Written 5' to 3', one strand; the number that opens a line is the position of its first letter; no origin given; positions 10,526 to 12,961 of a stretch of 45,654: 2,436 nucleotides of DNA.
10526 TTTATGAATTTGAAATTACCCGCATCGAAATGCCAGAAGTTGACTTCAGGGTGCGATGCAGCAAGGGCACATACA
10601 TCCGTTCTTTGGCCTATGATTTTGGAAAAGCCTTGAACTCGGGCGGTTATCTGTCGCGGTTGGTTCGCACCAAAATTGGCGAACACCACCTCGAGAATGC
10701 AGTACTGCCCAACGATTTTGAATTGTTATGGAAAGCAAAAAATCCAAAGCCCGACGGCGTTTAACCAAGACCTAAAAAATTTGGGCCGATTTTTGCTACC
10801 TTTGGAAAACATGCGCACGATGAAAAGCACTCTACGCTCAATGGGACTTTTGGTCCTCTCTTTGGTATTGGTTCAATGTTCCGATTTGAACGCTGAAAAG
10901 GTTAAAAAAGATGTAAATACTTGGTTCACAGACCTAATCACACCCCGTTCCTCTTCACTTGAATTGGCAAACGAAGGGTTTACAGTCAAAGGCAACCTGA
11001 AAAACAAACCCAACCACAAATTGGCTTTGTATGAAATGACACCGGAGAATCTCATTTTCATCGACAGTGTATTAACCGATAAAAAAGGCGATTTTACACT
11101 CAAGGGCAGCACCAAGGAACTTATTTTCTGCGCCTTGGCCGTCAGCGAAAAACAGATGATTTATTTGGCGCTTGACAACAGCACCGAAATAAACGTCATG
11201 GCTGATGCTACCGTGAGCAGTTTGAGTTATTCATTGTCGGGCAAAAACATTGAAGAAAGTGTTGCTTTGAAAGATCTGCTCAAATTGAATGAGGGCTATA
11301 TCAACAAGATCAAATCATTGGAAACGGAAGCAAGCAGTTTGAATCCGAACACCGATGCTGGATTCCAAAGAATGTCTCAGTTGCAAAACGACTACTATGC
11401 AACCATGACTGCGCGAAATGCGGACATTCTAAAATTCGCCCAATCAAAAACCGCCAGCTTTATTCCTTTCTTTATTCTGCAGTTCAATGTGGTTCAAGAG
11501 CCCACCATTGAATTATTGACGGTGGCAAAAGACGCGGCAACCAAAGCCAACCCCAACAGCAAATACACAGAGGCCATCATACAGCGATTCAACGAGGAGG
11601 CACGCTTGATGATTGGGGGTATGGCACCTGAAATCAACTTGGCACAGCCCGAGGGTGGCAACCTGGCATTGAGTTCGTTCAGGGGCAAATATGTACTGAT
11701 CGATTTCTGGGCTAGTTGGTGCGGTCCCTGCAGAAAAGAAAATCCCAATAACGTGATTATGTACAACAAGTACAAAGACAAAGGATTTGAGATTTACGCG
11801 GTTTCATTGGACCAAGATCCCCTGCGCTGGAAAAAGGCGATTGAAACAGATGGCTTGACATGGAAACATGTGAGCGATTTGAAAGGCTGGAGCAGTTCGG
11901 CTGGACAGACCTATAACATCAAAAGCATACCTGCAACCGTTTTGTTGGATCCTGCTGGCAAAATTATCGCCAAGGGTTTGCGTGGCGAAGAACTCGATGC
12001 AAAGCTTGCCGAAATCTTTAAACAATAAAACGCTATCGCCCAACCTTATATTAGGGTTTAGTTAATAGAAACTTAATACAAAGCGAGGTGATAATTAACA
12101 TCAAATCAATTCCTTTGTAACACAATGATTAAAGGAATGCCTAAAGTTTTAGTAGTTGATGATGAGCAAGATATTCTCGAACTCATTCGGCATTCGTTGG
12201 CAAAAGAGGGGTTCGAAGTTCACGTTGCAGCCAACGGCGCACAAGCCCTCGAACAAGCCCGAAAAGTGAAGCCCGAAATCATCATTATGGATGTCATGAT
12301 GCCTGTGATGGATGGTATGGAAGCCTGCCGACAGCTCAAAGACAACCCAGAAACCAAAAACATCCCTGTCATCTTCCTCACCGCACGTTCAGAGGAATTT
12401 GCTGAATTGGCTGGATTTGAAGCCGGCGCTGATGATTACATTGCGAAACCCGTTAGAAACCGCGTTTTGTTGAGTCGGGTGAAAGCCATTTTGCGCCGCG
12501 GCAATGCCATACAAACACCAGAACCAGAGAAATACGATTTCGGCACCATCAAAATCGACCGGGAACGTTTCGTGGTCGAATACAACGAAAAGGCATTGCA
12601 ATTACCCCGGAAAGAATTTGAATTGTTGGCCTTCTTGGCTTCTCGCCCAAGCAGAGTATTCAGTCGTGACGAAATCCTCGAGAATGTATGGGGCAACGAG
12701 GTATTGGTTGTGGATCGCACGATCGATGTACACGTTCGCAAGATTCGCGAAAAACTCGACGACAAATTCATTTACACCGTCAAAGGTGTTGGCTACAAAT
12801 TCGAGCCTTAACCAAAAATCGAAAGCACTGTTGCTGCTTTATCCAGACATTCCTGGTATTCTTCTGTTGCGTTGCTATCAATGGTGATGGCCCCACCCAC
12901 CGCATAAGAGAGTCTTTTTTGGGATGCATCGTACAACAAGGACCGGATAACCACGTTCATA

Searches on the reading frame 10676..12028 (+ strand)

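Call 42: search_protein_families(library=ncbifam, proteins=[window:10676-12028:+], max_evalue=0.00001)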
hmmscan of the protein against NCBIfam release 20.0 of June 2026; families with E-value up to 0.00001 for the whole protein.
window:10676-12028:+ (450 aa): 6 families
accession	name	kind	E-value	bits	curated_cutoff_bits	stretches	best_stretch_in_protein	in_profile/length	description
NF002854.0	PRK03147.1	subfamily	5.4e-26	91.6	170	1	304-447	29-168/176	thiol-disulfide oxidoreductase ResA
NF047696.1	ThlDiSintTplARhiz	equivalog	2.4e-16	60.2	230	1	318-433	78-196/219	thiol:disulfide interchange protein TlpA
NF041054.1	WAxxUGC_long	equivalog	4e-13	49.4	300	1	310-431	77-195/354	ResA-like WAxxUGC motif-containing protein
NF041202.1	StoA_CxxC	exception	2.7e-10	40.3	210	1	316-431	32-145/163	endospore biogenesis thiol-disulfide oxidoreductase StoA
TIGR01068.1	thioredoxin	equivalog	5.5e-09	36.1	96.8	1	338-367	15-44/101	thioredoxin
TIGR00385.1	dsbE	subfamily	1.3e-07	31.4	123.15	1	312-431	35-151/173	DsbE family thiol:disulfide interchange protein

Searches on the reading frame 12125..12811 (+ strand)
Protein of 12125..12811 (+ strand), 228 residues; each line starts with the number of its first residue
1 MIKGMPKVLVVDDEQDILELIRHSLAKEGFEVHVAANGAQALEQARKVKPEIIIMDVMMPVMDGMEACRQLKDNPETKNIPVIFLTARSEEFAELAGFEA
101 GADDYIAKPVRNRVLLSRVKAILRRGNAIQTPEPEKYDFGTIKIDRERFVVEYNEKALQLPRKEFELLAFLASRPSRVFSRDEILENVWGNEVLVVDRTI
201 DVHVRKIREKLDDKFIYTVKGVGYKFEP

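Call 42: search_protein_families(library=ncbifam, proteins=[window:12125-12811:+], max_evalue=0.00001)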
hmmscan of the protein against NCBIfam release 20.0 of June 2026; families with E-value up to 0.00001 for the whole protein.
window:12125-12811:+ (228 aa): 98 families (the best 25 are shown)
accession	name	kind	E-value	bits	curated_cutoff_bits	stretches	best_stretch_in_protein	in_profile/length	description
TIGR02154.1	PhoB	equivalog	2.3e-66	223.4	296.2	1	6-227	3-226/226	phosphate regulon transcriptional regulator PhoB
NF053854.1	RespRegPhoBBctds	equivalog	3.2e-66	222.9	270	1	8-227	1-225/225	two-component system response regulator PhoB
NF008296.0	PRK11083.1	equivalog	1.3e-61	207.9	273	1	5-227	3-226/228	two-component system response regulator CreB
NF040689.1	MtrAB_MtrA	equivalog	3.6e-59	199.8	300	1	8-225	1-217/219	MtrAB system response regulator MtrA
NF040534.1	resp_reg_YycF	equivalog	2.1e-57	194.1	340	1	7-224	2-225/231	response regulator YycF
NF007982.1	PRK10710.1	equivalog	5.8e-54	183.1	380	1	5-227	7-228/235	envelope stress response regulator BaeR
NF045944.1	ResRegRpaBCyano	equivalog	4.7e-53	179.9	330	1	9-227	1-228/229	response regulator transcription factor RpaB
NF041733.1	resp_reg_CseB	equivalog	7.8e-53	179.2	350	1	7-227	2-227/228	two-component system response regulator CseB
NF033120.0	vanR_FM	exception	2e-50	171.6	460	1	8-227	6-230/231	vancomycin resistance response regulator transcription factor, VanR-F/VanR-M family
NF033117.2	vanR_ACDEGLN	exception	2.8e-49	167.8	350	1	8-227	1-226/226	VanR-ABDEGLN family response regulator transcription factor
NF007546.0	PRK10161.1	equivalog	2.6e-47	161.3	471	1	7-226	4-225/229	phosphate response regulator transcription factor PhoB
NF041209.1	resp_regPieR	equivalog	6.7e-46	156.8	450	1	7-227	2-228/231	two component system response regulator PieR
TIGR01387.1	cztR_silR_copR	subfamily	1.6e-45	155.4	279.2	1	8-226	1-218/218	heavy metal response regulator transcription factor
NF007005.1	PRK09468.1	equivalog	3.1e-45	154.4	331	1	6-228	4-233/237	osmolarity response regulator transcription factor OmpR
NF008199.0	PRK10955.1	equivalog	1.9e-43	149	341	1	5-214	1-211/232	envelope stress response regulator transcription factor CpxR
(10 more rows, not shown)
